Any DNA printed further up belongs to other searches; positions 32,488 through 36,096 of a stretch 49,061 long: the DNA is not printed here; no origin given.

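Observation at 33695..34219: Complete DUF559 endonuclease-fold module on a TIR-bounded element, inserted in frame into the inter-domain linker of methionine synthase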

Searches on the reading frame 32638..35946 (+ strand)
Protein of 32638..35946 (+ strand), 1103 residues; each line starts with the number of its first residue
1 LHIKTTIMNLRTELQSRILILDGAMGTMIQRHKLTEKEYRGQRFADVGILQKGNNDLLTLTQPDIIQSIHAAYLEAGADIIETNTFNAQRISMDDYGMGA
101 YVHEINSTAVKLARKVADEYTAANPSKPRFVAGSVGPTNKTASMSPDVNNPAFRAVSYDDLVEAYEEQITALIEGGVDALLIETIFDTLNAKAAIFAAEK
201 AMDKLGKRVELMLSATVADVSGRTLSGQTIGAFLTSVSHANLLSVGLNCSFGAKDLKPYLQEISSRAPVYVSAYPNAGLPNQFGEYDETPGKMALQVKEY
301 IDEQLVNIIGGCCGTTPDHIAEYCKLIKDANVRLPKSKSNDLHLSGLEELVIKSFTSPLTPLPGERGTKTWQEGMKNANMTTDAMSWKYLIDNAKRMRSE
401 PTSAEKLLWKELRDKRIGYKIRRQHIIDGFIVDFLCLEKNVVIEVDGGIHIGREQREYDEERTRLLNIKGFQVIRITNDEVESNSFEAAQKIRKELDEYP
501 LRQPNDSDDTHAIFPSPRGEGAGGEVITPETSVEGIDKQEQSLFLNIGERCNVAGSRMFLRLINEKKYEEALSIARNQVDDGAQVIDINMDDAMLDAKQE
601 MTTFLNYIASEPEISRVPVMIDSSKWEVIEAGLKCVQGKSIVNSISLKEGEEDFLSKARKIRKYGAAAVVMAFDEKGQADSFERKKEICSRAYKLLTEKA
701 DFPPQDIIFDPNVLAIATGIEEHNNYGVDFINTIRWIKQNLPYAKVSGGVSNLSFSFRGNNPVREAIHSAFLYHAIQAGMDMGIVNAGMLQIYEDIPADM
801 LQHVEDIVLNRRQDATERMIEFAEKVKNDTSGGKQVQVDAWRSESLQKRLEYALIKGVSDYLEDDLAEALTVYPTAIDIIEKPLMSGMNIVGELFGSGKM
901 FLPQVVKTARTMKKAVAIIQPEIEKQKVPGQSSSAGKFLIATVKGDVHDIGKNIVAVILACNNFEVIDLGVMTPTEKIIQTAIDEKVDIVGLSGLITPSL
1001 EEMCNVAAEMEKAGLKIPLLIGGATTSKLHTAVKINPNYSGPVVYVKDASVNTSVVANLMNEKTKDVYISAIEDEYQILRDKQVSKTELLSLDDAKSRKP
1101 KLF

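Call 6: search_protein_families(library=pfam, proteins=[window:32638-35946:+], max_evalue=0.01)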
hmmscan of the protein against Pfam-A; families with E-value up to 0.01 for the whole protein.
window:32638-35946:+ (1103 aa): 6 families
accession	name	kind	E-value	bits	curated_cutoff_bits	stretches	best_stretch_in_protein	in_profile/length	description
PF02574.22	S-methyl_trans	-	1.1e-100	337.7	22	1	19-325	1-281/283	Homocysteine S-methyltransferase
PF00809.28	Pterin_bind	-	2.6e-61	207.8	25.5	1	548-786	1-244/244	Pterin binding enzyme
PF04480.18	DUF559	-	9e-30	103.2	20.6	1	390-496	3-108/109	Protein of unknown function (DUF559)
PF02607.22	B12-binding_2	-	7.8e-22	77.7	23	1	847-919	2-73/74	B12 binding domain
PF02310.24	B12-binding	-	2.9e-21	76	32.1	1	937-1027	2-92/121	B12 binding domain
PF18741.7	MTES_1575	-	6.2e-07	29.9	38.2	1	410-496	7-96/96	REase_MTES_1575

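Call 7: search_protein_families(library=ncbifam, proteins=[window:32638-35946:+], max_evalue=0.01)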
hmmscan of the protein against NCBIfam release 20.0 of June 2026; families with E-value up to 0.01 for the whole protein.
window:32638-35946:+ (1103 aa): 22 families
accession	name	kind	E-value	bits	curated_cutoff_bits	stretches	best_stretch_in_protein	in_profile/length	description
NF007024.0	PRK09490.1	equivalog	0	1483.7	1497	2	533-1100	349-919/1234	methionine synthase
TIGR02082.1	metH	equivalog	0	1340.8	1010.85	2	534-1098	333-897/1182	methionine synthase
NF006396.0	PRK08645.1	equivalog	8.8e-62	209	453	1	8-331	2-288/611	bifunctional homocysteine S-methyltransferase/methylenetetrahydrofolate reductase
TIGR02370.1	pyl_corrinoid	subfamily_domain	9.1e-40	136.1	215.3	1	853-1028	5-179/197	methyltransferase cognate corrinoid protein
NF005718.0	PRK07534.1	equivalog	3.4e-37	128.5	338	1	46-328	28-295/337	betaine--homocysteine S-methyltransferase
NF005719.0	PRK07535.1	domain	7.2e-37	127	259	1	545-798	2-240/268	methyltetrahydrofolate:corrinoid/iron-sulfur protein methyltransferase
NF041607.1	dimeth_corrin_MtbC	equivalog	2.8e-32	111.9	350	1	876-1029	26-178/203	dimethylamine corrinoid protein MtbC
NF007020.0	PRK09485.1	equivalog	1.8e-31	109.4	215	1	15-327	9-303/306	homocysteine S-methyltransferase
NF047996.1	corrin_MtgC_2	exception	1.6e-30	106.2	370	1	852-1029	10-186/212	glycine betaine-specific corrinoid protein MtgC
NF040655.1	MtaC_Meth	equivalog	5.5e-30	104.2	420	1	834-1027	23-211/253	methanol--corrinoid protein MtaC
NF040669.1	MtaC2_Meth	equivalog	1.4e-28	100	450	1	844-1027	40-219/267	methanol--corrinoid protein MtaC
NF047995.1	corrinoid_MtgC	exception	6.5e-27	94.4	310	1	848-1030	6-189/215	glycine betaine-specific corrinoid protein MtgC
NF040758.1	CODH_ACS_meth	exception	9.9e-20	71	370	1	544-796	4-242/261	carbon monoxide dehydrogenase/acetyl-CoA synthase methytransferase subunit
NF007294.0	PRK09767.1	equivalog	1.8e-17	63.5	218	1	392-497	7-111/117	DUF559 domain-containing protein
NF002612.0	PRK02261.1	equivalog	2.9e-10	39.8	110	1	938-1031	6-100/148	methylaspartate mutase subunit S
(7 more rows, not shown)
